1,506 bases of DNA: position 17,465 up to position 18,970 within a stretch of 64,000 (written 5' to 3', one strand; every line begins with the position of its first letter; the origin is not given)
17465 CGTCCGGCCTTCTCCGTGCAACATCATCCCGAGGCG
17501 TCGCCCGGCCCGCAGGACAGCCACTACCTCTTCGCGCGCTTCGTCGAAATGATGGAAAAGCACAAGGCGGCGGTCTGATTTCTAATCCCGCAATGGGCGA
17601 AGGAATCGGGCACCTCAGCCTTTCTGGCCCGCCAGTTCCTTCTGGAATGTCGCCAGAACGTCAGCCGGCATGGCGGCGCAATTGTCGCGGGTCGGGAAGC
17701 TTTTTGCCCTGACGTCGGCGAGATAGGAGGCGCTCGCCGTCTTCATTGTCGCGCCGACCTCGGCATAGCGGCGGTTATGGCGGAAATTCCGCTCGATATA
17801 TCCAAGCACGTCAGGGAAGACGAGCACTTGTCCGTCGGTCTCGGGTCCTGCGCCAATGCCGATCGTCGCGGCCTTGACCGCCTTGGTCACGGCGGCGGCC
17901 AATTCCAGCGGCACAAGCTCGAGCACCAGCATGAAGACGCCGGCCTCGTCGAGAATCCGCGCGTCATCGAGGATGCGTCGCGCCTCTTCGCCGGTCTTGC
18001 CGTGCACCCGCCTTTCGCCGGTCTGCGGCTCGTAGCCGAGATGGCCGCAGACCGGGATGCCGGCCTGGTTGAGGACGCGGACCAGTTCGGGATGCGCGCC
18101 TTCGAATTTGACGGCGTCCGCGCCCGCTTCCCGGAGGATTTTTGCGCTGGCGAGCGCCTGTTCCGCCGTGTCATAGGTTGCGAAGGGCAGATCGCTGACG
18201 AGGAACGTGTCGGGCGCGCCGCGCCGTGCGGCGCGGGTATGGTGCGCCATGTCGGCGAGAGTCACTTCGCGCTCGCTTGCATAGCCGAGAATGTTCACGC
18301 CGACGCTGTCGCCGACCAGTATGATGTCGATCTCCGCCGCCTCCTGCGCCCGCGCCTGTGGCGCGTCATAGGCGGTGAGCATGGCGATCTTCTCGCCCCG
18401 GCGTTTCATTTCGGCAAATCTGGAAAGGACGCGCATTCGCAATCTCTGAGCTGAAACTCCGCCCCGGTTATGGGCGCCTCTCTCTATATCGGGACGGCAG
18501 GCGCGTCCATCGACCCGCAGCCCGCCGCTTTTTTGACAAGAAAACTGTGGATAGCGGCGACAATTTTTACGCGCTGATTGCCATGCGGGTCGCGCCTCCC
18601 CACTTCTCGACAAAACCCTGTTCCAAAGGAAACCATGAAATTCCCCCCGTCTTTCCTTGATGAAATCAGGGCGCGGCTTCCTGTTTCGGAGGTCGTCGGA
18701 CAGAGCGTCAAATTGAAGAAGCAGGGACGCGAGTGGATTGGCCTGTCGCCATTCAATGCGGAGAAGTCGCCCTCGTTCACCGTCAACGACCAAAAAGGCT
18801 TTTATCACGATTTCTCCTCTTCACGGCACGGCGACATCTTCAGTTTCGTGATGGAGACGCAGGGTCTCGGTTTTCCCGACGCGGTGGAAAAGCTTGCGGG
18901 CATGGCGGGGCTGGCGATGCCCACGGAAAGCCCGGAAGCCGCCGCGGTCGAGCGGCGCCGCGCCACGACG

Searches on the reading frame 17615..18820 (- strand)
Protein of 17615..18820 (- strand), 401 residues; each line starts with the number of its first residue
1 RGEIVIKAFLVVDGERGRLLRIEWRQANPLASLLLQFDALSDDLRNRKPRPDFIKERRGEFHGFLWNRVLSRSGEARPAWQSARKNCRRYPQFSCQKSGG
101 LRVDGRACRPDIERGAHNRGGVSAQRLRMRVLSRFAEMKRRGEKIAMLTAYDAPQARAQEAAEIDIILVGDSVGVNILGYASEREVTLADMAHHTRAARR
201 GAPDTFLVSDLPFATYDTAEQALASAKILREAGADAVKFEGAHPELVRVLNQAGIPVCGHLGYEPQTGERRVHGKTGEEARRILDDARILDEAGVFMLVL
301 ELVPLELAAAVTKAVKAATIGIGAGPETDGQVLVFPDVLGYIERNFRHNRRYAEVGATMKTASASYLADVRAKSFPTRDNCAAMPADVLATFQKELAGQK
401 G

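Call 21: search_protein_families(library=pfam, proteins=[window:17615-18820:-], max_evalue=0.001)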
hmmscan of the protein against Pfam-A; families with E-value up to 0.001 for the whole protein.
window:17615-18820:- (401 aa): 2 families
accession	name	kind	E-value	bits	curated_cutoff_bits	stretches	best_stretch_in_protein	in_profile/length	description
PF02548.21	Pantoate_transf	-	6.5e-86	288.4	28.7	1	133-377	5-258/259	Ketopantoate hydroxymethyltransferase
PF13714.12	PEP_mutase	-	0.00077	19.5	31.5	0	135-198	1-64/240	Phosphoenolpyruvate phosphomutase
